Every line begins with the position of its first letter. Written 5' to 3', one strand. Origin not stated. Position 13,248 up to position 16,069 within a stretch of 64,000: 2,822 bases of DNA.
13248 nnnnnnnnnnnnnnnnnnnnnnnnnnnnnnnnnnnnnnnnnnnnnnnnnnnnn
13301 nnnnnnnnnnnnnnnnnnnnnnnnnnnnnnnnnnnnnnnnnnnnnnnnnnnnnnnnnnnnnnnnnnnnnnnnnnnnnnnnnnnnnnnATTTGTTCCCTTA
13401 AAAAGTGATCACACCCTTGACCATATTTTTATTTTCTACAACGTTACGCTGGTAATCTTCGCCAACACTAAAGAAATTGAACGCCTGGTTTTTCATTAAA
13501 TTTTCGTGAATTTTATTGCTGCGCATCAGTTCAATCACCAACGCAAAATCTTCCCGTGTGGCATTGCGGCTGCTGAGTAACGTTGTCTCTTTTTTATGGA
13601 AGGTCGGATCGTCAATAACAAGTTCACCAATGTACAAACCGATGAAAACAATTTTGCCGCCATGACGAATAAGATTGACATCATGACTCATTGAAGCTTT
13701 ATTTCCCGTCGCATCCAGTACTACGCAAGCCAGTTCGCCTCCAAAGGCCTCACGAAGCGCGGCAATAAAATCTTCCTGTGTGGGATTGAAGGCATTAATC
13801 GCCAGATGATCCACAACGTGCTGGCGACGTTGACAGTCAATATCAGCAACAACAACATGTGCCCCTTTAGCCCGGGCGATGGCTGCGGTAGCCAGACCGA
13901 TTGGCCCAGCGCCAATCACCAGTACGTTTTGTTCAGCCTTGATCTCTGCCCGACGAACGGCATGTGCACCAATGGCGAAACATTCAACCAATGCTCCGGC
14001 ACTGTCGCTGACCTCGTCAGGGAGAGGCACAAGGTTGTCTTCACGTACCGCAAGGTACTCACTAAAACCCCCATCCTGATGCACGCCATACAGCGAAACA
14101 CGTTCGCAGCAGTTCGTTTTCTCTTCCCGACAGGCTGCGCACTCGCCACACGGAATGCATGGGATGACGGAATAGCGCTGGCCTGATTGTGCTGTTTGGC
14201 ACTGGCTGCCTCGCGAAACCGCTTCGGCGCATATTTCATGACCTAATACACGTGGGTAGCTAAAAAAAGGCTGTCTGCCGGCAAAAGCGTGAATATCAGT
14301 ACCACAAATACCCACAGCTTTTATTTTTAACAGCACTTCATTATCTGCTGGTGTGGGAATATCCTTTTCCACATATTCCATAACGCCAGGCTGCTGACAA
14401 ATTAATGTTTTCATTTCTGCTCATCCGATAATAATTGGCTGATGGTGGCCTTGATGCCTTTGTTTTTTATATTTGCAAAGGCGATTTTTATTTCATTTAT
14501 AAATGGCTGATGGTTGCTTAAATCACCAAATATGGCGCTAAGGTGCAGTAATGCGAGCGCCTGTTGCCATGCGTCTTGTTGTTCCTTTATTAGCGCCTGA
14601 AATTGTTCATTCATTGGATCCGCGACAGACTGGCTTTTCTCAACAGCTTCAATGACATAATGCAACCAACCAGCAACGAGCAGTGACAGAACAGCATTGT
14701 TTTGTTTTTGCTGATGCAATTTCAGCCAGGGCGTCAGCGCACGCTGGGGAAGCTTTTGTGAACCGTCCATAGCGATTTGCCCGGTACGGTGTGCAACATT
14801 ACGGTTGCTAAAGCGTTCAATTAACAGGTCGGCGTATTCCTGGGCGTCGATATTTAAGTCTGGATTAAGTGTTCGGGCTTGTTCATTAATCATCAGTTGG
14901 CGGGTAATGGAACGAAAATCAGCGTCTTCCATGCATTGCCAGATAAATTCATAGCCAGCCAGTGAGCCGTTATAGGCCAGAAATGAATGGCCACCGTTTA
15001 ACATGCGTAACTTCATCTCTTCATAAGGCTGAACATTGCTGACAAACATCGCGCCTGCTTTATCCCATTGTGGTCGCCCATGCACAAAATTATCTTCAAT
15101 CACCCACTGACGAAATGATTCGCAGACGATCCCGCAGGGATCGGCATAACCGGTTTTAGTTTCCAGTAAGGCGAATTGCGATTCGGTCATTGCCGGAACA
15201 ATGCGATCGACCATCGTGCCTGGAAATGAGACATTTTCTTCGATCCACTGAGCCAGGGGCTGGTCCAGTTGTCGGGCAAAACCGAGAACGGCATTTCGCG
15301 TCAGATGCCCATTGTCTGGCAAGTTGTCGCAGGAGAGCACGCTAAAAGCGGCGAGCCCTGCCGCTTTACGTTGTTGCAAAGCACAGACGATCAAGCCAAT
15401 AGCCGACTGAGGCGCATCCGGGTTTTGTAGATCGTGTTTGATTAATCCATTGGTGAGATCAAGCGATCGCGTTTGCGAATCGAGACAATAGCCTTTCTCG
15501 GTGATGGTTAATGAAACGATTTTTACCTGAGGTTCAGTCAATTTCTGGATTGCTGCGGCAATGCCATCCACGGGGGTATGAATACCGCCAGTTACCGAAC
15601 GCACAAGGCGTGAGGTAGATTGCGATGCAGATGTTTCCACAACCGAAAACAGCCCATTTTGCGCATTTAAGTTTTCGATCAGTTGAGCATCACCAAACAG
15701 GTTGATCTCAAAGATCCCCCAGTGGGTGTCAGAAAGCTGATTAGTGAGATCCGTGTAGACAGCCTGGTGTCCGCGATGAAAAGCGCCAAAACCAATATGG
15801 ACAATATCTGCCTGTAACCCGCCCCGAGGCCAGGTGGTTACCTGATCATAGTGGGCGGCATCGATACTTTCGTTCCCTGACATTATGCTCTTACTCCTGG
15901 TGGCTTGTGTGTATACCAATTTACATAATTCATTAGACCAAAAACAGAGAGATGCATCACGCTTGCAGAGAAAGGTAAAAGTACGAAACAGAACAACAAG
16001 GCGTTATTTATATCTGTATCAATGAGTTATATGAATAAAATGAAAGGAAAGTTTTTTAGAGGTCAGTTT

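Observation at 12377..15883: Three consecutive dehydrogenases of different folds suggest a multi-step redox route for the TRAP substrate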

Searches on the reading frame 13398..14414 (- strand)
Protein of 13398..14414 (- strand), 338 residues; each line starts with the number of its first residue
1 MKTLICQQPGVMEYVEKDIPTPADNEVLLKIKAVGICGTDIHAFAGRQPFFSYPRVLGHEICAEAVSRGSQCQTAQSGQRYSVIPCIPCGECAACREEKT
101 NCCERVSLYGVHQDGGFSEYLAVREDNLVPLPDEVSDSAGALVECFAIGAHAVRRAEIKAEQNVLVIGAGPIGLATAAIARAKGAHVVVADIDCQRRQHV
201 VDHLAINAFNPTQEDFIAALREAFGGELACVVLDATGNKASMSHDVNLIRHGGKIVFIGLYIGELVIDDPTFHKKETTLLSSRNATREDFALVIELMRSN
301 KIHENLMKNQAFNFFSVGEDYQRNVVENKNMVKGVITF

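Call 4: search_protein_families(library=pfam, proteins=[window:13398-14414:-])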
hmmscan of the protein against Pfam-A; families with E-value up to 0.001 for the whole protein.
window:13398-14414:- (338 aa): 6 families
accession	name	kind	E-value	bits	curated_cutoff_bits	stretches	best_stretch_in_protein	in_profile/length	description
PF08240.17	ADH_N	-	1.1e-25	90.3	23.5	1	24-133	2-104/104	Alcohol dehydrogenase GroES-like domain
PF00107.32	ADH_zinc_N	-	1.8e-21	76.9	31.8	1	171-297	1-127/129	Zinc-binding dehydrogenase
PF16912.11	Glu_dehyd_C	-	1.6e-06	28.2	34.9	1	154-299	24-175/211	Glucose dehydrogenase C-terminus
PF01262.27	AlaDh_PNT_C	-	8.4e-06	25.8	23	1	160-206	27-73/214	Alanine dehydrogenase/PNT, C-terminal domain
PF07992.20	Pyr_redox_2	-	0.00021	21.3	26.1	1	159-190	140-171/291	Pyridine nucleotide-disulphide oxidoreductase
PF03721.20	UDPG_MGDP_dh_N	-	0.00055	20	27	1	163-199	2-38/187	UDP-glucose/GDP-mannose dehydrogenase family, NAD binding domain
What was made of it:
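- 13398..14414 (-): Zinc medium-chain dehydrogenase, sister paralogue of L-galactonate 5-dehydrogenase LgoD/YjjN; proposed C5 oxidation of the L-configured acid. Pfam ADH_N + ADH_zinc_N (call 4).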

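Call 8: search_solved_structures(query=window:13398-14414:-, max_evalue=1e-25)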
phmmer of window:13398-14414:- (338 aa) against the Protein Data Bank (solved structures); distinct sequences matched with E-value up to 1e-25: 21.
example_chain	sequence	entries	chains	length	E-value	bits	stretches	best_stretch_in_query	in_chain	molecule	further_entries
4ilk_A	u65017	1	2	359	1e-48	169.3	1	1-338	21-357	Starvation sensing protein rspB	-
5vm2_A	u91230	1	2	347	3.8e-45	157.6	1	4-337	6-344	Alcohol dehydrogenase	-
1e3j_A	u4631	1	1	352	1.6e-41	145.7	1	14-314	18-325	NADP(H)-DEPENDENT KETOSE REDUCTASE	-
2dfv_A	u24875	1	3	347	9.1e-40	139.9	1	7-303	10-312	Probable L-threonine 3-dehydrogenase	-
2d8a_A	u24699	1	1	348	9.2e-40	139.9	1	7-303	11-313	Probable L-threonine 3-dehydrogenase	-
3gfb_A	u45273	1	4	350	1.9e-37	132.3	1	12-271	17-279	L-threonine 3-dehydrogenase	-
7y9p_A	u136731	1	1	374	3.5e-36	128.1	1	18-310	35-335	Xylitol dehydrogenase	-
4ej6_A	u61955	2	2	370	4.7e-35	124.4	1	10-267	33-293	Putative zinc-binding dehydrogenase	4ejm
2dq4_A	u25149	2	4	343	3.4e-33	118.3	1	13-260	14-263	L-threonine 3-dehydrogenase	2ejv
5kia_A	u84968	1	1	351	7.1e-33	117.3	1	19-268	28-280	L-threonine 3-dehydrogenase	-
3qe3_A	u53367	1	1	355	1.6e-32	116.1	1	4-266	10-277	Sorbitol dehydrogenase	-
6isv_A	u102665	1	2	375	7.2e-32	114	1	15-303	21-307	Acetophenone reductase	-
1pl6_A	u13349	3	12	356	1.1e-31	113.4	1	4-261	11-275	Sorbitol dehydrogenase | human sorbitol dehydrogenase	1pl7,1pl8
8wwd_A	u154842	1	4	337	2.2e-31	112.4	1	9-292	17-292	Zinc-containing alcohol dehydrogenase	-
4a2c_A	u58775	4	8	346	4.1e-29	104.9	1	1-280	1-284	GALACTITOL-1-PHOSPHATE 5-DEHYDROGENASE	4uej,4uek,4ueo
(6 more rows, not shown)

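Call 14: search_protein_families(library=ncbifam, proteins=[window:13398-14414:-], max_evalue=1e-10)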
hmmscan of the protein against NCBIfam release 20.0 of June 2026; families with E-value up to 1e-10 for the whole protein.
window:13398-14414:- (338 aa): 20 families
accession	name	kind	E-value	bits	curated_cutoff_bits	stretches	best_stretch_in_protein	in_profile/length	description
NF007489.0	PRK10083.1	equivalog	7.7e-59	199.4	376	1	1-337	1-336/339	Zn-dependent oxidoreductase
NF003808.0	PRK05396.1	equivalog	2.1e-49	168.2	380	1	12-268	13-272/341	L-threonine 3-dehydrogenase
TIGR00692.1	tdh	equivalog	1.5e-47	162.3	458.35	1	13-269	12-271/340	L-threonine 3-dehydrogenase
NF041097.1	keto_inos_dh_IolM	equivalog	2.5e-45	154.8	450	1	12-325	40-378/389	scyllo-inosose 3-dehydrogenase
NF010344.0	PRK13771.1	subfamily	4.7e-40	137.6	349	1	1-315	1-313/334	putative alcohol dehydrogenase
NF007375.0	PRK09880.1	equivalog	9e-39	133.2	469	1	14-319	18-325/344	L-idonate 5-dehydrogenase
NF007642.0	PRK10309.1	equivalog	6.7e-37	127.5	550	1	1-280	1-284/347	galactitol-1-phosphate 5-dehydrogenase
NF041172.1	AcrlCoa_red_Thmprot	equivalog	8.3e-35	120.3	500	1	1-311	1-310/334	acryloyl-CoA reductase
TIGR03366.1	HpnZ_proposed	hypoth_equivalog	3.8e-33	115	328.1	1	21-259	2-253/315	putative phosphonate catabolism associated alcohol dehydrogenase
NF006940.0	PRK09422.1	equivalog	4.5e-28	98.2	344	1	1-323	1-324/338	alcohol dehydrogenase AdhP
TIGR03989.1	Rxyl_3153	subfamily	1.7e-26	93.3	440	2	115-338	139-370/370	NDMA-dependent alcohol dehydrogenase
TIGR03201.1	dearomat_had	equivalog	2e-26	92.9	338.65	1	9-265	7-278/349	6-hydroxycyclohex-1-ene-1-carbonyl-CoA dehydrogenase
TIGR02822.1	adh_fam_2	subfamily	2.1e-26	92.8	283.5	1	9-236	12-244/329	zinc-binding alcohol dehydrogenase family protein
TIGR02824.1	quinone_pig3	subfamily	8.9e-26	90.6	296.8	1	108-264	85-243/325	putative NAD(P)H quinone oxidoreductase, PIG3 family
NF047908.1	AldhRedAhr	equivalog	5.2e-23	81.5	470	1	13-305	17-306/335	NADPH-dependent aldehyde reductase Ahr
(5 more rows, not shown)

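Call 43: find_homologous_proteins(query=window:13398-14414:-, max_evalue=1e-30)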
Query window:13398-14414:- (338 aa): 7705 proteins with E <= 1e-30 among 8000 candidates; the best 120 are listed.
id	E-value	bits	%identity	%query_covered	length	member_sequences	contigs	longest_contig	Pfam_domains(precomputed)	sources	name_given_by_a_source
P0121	1.6e-213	726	95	100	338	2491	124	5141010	PF00107.33,PF16912.12,PF01262.28,PF08240.18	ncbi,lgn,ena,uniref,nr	ncbi:galactonate oxidoreductase [Escherichia albertii]|uniref:zinc-binding alcohol dehydrogenase fam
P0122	2.0e-174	597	77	100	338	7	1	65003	PF00107.33,PF16912.12,PF01262.28,PF08240.18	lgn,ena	-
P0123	7.2e-173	592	75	100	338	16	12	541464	PF00107.33,PF16912.12,PF08240.18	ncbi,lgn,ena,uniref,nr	ncbi:zinc-binding alcohol dehydrogenase family protein [Klebsiella spallanzanii]|uniref:L-galactonat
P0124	2.4e-171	587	75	100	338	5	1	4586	PF00107.33,PF16912.12,PF08240.18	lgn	-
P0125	4.8e-168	576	75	100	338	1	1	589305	PF00107.33,PF16912.12,PF08240.18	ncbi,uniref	ncbi:zinc-binding alcohol dehydrogenase family protein [Pseudocitrobacter cyperus]|uniref:Zinc-bindi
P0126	9.6e-162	556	73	100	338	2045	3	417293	PF00107.33,PF16912.12,PF01262.28,PF08240.18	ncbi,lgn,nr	ncbi:galactonate oxidoreductase [Salmonella enterica]|nr:galactonate oxidoreductase [Salmonella ente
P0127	3.5e-161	554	71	100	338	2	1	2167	PF00107.33,PF16912.12,PF01262.28,PF08240.18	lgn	-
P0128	6.5e-161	553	71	100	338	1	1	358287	PF00107.33,PF16912.12,PF01262.28,PF08240.18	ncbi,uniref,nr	ncbi:zinc-binding alcohol dehydrogenase family protein [Budvicia diplopodorum]|uniref:zinc-binding a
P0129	1.2e-159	549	71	100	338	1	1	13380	PF00107.33,PF16912.12,PF01262.28,PF08240.18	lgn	-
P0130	7.6e-159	546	70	100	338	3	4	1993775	PF00107.33,PF16912.12,PF01262.28,PF08240.18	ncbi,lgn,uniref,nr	ncbi:galactonate oxidoreductase [Vibrio sp. 10N.286.49.C2]|uniref:zinc-binding alcohol dehydrogenase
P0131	1.0e-158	546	70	100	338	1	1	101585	PF00107.33,PF16912.12,PF01262.28,PF08240.18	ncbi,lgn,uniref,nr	ncbi:galactonate oxidoreductase [Vibrio sp. 10N.286.49.B3]|uniref:zinc-binding alcohol dehydrogenase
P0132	2.1e-158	545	70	100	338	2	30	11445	PF00107.33,PF16912.12,PF01262.28,PF08240.18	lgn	-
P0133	2.5e-158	544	70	100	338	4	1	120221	PF00107.33,PF16912.12,PF01262.28,PF08240.18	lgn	-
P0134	1.5e-157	542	69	100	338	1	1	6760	PF00107.33,PF16912.12,PF01262.28,PF08240.18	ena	-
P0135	5.3e-157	540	69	100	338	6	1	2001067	PF00107.33,PF16912.12,PF01262.28,PF08240.18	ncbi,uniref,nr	ncbi:zinc-binding alcohol dehydrogenase family protein [Vibrio sp. SCSIO 43140]|uniref:zinc-binding 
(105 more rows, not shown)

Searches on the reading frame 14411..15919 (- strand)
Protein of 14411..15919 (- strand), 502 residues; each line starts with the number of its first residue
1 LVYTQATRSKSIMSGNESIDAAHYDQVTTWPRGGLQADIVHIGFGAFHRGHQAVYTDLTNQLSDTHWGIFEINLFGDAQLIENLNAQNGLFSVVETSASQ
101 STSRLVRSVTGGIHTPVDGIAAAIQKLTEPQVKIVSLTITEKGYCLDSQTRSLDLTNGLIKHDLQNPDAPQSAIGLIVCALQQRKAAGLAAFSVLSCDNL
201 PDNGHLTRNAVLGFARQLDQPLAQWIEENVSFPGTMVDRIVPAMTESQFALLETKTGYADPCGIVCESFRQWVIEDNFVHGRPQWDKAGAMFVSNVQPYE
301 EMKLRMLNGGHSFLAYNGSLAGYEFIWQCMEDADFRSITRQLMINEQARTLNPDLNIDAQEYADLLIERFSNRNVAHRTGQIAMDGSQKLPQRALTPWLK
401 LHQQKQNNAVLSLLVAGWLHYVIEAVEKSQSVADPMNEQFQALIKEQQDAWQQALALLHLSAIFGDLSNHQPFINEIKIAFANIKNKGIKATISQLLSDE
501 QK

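Call 4: search_protein_families(library=pfam, proteins=[window:14411-15919:-])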
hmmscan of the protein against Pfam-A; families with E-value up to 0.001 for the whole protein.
window:14411-15919:- (502 aa): 2 families
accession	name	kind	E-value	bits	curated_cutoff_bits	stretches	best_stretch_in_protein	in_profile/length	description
PF01232.29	Mannitol_dh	-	5.4e-58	196.7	27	1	38-287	2-199/199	Mannitol dehydrogenase Rossmann domain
PF08125.19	Mannitol_dh_C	-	8.1e-49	166.1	30.7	1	295-484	1-189/190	Mannitol dehydrogenase C-terminal domain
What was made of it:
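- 14411..15883 (-): Mannitol-dehydrogenase-family oxidoreductase (UxuB/YdfI-like), proposed C5 keto-reductase giving the D configuration. Pfam PF01232 + PF08125 (call 4).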

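Call 9: search_solved_structures(query=window:14411-15883:-, max_evalue=1e-10)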
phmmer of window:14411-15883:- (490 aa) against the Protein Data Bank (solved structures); distinct sequences matched with E-value up to 1e-10: 5.
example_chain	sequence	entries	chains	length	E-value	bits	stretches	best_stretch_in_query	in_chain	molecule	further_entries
4im7_A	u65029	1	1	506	1.9e-140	472.2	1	16-483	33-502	Hypothetical oxidoreductase ydfI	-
1lj8_A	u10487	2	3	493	7.2e-94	318.6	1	24-486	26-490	mannitol dehydrogenase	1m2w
7rk4_A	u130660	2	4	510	5.2e-84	286.1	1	14-485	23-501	Mannitol 2-dehydrogenase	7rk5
5itg_A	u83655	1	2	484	5.7e-77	262.9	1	18-407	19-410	Sorbitol dehydrogenase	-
3h2z_A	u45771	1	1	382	1.1e-14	57.5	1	167-421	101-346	Mannitol-1-phosphate 5-dehydrogenase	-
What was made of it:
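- The Zn-ADH is 56% identical to the protein taken as LgoD, and the mannitol-DH is closest to YdfI/UxuB (calls 9, 14, 43).
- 14411..15883 (-): Best PDB relative is YdfI 4im7, E 1.9e-140 (call 9).
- On Mannitol dehydrogenase family / fructuronate reductase UxuB (EC 1.1.1.57): The protein is a paralogue, closest to YdfI (call 9).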

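Call 14: search_protein_families(library=ncbifam, proteins=[window:14411-15883:-], max_evalue=1e-10)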
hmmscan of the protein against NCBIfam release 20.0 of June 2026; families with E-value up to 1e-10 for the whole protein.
window:14411-15883:- (490 aa): 11 families
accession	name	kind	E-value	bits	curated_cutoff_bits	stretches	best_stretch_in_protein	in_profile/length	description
NF011611.0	PRK15037.1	subfamily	4.9e-153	510.1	603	1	16-483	14-485/486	fructuronate reductase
NF043014.1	DArabDhDalD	equivalog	2.5e-91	306.6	600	1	28-473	2-448/452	D-arabinitol 4-dehydrogenase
NF002969.0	PRK03643.1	subfamily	1.2e-45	156.1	359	1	26-484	17-481/482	tagaturonate reductase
NF002653.0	PRK02318.2-6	equivalog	2.4e-25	89.4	404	1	168-421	104-346/387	mannitol-1-phosphate 5-dehydrogenase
NF002647.0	PRK02318.1-3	equivalog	6.8e-20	71.7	357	1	164-436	101-364/384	mannitol-1-phosphate 5-dehydrogenase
NF002649.0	PRK02318.2-1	equivalog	3.7e-19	68.9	422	1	163-378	98-300/386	mannitol-1-phosphate 5-dehydrogenase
NF002652.0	PRK02318.2-5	equivalog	6.6e-19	68.2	356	1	168-418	104-340/377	mannitol-1-phosphate 5-dehydrogenase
NF002646.0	PRK02318.1-2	equivalog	5e-17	62.1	368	1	165-414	99-339/382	mannitol-1-phosphate 5-dehydrogenase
NF002648.0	PRK02318.1-4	equivalog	2.7e-14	53.3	719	1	165-421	99-346/382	mannitol-1-phosphate 5-dehydrogenase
NF002650.0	PRK02318.2-2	equivalog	1.4e-13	50.7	359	1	205-410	138-337/388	mannitol-1-phosphate 5-dehydrogenase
NF002645.0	PRK02318.1-1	equivalog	2.2e-13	50.2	389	1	214-373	138-284/368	mannitol-1-phosphate 5-dehydrogenase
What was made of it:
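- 14411..15883 (-): NCBIfam fructuronate reductase 510 bits (cut-off 603) and tagaturonate reductase 156 bits (call 14).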
